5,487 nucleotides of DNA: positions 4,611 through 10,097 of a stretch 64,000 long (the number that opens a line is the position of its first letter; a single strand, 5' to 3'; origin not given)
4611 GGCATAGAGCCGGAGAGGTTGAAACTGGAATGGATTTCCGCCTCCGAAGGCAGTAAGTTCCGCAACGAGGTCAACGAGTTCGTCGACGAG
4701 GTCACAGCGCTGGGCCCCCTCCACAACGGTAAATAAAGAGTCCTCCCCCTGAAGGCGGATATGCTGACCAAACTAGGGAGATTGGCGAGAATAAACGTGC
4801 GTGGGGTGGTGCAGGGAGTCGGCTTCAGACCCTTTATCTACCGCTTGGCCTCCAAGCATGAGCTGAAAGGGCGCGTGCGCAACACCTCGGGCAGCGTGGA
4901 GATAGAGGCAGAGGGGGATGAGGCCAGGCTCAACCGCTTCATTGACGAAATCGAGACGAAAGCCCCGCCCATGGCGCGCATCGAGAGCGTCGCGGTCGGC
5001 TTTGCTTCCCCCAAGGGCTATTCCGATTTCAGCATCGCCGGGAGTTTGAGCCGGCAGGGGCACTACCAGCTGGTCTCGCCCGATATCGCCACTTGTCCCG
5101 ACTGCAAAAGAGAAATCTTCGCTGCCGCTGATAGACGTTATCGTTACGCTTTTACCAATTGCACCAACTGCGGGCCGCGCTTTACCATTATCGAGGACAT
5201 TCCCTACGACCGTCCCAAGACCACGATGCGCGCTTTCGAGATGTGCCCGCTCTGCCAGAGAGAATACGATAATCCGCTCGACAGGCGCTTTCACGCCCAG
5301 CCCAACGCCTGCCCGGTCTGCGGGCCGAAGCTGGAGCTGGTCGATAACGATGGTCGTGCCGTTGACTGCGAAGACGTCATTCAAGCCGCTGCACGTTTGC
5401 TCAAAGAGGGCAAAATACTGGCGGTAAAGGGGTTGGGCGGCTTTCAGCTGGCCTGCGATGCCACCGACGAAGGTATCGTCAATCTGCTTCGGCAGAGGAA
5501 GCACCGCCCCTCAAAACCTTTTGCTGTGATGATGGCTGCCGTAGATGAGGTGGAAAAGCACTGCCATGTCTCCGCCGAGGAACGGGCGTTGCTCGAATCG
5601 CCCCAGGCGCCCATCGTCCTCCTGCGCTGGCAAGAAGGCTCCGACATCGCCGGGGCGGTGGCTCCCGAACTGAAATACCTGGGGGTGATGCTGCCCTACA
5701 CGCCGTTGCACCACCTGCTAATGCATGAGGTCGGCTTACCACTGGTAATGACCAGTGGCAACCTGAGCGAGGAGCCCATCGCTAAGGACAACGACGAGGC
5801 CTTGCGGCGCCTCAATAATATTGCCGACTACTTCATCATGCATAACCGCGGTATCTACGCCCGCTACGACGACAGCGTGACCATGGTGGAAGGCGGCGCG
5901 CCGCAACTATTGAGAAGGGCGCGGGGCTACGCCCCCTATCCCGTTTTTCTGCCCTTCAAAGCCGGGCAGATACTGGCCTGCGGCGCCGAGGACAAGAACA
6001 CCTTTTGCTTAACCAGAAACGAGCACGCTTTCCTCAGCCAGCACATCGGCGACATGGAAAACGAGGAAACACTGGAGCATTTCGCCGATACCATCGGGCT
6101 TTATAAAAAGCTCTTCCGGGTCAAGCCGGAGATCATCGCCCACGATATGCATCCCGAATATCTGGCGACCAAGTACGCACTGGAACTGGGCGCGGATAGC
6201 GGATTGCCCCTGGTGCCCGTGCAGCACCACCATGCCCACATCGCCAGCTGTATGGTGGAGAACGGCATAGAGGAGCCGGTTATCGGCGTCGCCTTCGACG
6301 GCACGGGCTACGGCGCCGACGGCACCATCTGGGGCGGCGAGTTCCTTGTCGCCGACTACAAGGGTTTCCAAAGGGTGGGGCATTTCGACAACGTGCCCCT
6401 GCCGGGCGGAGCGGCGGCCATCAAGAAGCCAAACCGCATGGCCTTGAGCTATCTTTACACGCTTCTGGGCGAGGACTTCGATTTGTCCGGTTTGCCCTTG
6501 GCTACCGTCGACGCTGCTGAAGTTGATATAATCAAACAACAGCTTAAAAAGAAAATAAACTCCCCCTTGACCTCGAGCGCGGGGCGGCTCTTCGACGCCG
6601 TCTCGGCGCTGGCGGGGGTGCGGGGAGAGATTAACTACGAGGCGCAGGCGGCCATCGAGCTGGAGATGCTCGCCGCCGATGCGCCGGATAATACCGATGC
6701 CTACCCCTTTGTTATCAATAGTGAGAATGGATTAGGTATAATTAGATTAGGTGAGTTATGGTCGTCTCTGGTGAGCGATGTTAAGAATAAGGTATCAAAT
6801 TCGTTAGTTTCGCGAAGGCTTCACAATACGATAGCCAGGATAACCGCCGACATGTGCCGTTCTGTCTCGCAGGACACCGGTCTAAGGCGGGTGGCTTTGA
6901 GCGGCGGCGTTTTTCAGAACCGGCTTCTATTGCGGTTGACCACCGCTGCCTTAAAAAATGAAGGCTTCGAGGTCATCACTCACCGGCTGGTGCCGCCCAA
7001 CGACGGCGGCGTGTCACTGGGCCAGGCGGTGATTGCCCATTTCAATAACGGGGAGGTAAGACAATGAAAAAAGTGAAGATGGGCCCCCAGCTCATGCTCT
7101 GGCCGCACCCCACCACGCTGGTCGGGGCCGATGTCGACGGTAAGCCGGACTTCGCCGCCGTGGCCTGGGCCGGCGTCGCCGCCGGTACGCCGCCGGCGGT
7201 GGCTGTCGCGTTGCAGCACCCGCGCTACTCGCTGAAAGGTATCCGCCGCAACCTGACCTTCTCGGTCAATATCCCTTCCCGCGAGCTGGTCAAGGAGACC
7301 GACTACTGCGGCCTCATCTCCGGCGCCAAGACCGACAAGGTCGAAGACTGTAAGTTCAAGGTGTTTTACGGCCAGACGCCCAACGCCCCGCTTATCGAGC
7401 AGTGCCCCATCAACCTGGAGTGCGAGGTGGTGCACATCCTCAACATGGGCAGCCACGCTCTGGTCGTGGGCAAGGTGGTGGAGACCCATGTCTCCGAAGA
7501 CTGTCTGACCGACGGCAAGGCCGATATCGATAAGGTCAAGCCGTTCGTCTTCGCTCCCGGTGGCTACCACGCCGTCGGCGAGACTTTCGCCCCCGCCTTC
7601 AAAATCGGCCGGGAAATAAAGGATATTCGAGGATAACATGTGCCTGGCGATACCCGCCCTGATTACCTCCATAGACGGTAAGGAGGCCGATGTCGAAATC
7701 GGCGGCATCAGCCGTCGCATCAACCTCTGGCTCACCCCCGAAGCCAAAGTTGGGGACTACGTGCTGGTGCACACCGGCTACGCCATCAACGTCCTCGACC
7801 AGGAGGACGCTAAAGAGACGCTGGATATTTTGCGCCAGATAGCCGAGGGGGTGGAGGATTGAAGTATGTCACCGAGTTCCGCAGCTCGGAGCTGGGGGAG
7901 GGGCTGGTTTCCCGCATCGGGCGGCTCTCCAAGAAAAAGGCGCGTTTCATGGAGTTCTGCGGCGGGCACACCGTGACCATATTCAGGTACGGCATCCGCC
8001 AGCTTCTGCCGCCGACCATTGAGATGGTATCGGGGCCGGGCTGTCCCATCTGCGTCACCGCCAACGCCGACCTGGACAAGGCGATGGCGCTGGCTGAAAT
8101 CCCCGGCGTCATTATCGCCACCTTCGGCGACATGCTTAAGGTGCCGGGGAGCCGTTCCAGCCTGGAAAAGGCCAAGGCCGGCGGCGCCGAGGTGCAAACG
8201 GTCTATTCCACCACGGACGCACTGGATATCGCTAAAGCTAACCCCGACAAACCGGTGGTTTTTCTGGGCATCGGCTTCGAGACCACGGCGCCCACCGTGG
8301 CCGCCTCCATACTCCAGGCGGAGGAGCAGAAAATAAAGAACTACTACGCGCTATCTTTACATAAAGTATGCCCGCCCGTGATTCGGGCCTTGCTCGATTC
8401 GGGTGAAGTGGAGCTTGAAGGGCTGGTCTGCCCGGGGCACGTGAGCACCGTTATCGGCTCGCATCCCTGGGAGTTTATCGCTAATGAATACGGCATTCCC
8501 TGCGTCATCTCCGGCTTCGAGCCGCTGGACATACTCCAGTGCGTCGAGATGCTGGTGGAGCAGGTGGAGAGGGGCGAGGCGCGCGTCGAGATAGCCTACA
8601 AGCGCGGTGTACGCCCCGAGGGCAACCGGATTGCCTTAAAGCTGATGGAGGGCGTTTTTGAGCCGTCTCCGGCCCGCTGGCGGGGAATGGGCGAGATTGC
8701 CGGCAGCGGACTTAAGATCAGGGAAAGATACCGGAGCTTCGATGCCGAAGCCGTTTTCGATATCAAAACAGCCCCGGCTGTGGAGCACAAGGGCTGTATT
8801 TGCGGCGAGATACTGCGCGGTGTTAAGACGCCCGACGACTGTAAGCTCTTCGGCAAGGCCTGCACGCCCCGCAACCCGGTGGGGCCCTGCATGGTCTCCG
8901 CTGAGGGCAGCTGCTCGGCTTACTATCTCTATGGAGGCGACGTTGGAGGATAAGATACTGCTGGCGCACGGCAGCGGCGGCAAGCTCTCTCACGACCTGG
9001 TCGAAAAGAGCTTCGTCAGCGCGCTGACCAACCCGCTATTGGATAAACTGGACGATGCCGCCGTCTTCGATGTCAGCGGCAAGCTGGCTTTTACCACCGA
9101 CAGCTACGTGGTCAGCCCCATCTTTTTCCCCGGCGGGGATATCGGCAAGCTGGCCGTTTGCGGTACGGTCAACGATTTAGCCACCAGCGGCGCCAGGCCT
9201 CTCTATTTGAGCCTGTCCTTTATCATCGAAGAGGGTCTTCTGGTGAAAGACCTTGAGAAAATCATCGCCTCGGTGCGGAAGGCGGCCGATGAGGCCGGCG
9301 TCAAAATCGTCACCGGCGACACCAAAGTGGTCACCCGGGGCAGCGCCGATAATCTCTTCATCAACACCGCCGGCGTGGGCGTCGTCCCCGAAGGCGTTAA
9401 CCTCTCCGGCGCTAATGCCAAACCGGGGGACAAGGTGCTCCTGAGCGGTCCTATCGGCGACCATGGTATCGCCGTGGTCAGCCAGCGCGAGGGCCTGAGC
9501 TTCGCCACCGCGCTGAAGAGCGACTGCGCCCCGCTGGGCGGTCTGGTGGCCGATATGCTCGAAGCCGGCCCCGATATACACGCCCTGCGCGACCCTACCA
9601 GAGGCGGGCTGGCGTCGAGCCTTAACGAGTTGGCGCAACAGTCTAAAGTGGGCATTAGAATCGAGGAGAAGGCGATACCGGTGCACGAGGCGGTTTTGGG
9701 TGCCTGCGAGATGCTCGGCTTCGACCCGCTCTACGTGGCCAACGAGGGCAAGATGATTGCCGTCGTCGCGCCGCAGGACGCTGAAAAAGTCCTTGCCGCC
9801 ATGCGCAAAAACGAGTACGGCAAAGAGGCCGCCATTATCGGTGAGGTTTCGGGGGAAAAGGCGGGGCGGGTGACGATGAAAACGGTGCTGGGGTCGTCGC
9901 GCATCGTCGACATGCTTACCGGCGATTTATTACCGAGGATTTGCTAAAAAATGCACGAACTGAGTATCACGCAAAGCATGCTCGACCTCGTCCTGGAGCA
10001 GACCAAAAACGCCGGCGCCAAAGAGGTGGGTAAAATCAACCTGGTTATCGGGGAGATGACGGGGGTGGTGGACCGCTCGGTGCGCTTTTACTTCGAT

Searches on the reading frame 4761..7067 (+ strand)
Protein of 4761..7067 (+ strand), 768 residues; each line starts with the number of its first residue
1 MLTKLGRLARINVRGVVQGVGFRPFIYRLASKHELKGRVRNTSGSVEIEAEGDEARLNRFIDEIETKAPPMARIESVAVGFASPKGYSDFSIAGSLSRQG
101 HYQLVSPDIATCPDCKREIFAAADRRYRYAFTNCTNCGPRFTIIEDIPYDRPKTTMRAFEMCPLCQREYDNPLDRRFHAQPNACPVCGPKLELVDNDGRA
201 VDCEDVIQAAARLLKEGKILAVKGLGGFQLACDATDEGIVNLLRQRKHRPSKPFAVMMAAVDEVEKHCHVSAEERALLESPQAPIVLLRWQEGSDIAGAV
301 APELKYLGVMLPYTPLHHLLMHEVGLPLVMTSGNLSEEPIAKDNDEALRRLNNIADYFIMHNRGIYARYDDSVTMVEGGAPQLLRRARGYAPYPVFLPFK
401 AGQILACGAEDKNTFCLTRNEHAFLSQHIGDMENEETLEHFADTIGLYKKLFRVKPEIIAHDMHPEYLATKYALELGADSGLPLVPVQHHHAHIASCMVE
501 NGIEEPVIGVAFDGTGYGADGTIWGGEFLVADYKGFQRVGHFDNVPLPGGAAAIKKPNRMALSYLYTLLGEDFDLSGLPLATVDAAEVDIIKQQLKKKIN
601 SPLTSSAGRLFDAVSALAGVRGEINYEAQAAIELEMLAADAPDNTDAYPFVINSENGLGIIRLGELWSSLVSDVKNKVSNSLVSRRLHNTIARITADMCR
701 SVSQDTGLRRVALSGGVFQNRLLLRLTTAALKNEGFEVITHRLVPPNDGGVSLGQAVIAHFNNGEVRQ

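Call 50: search_protein_families(library=pfam, proteins=[window:4761-7067:+], max_evalue=0.00001)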
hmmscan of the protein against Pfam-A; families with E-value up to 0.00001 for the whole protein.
window:4761-7067:+ (768 aa): 6 families
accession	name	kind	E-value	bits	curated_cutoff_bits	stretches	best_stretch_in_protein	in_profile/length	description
PF22521.2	HypF_C_2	-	1.1e-85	287.7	27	1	509-755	1-241/241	Carbamoyltransferase, Kae1-like Domain, second subdomain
PF01300.24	Sua5_yciO_yrdC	-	9.2e-45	152.7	25.1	1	213-387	2-178/178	Telomere recombination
PF17788.7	HypF_C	-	2e-36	125.1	23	1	402-500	4-99/99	HypF Kae1-like domain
PF07503.17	zf-HYPF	-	2.9e-32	110.6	23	2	161-194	1-34/34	HypF finger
PF00708.24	Acylphosphatase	-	1e-22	80.7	22.5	1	10-92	2-85/85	Acylphosphatase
PF00814.31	TsaD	-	2.3e-07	31.2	24.8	0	471-736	71-245/264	tRNA N6-adenosine threonylcarbamoyltransferase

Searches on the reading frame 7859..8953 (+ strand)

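Call 50: search_protein_families(library=pfam, proteins=[window:7859-8953:+], max_evalue=0.00001)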
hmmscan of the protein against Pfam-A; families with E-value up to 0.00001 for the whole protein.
window:7859-8953:+ (364 aa): 1 family
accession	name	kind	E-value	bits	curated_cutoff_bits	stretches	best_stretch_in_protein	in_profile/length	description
PF01924.21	HypD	-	3e-150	500.6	25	1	16-359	6-351/351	Hydrogenase formation hypA family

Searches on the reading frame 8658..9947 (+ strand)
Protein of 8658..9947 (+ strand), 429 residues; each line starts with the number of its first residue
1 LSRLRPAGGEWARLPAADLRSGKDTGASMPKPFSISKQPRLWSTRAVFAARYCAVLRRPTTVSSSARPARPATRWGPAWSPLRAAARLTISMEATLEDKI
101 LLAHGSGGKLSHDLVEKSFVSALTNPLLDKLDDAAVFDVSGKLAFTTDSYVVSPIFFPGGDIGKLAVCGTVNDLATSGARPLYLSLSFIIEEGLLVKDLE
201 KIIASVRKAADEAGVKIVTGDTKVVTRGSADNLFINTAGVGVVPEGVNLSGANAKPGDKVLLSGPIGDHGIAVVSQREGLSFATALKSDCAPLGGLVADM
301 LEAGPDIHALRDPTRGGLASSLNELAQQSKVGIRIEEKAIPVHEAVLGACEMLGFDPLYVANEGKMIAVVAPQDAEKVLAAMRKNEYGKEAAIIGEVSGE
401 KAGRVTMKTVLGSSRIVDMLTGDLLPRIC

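Call 50: search_protein_families(library=pfam, proteins=[window:8658-9947:+], max_evalue=0.00001)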
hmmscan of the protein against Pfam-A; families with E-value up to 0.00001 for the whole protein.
window:8658-9947:+ (429 aa): 2 families
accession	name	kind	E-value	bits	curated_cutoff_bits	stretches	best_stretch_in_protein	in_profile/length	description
PF02769.27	AIRS_C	-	7.6e-33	114.3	23.1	1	255-407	1-155/156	AIR synthase related protein, C-terminal domain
PF00586.29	AIRS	-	4.6e-26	91.9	24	1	132-243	2-112/112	AIR synthase related protein, N-terminal domain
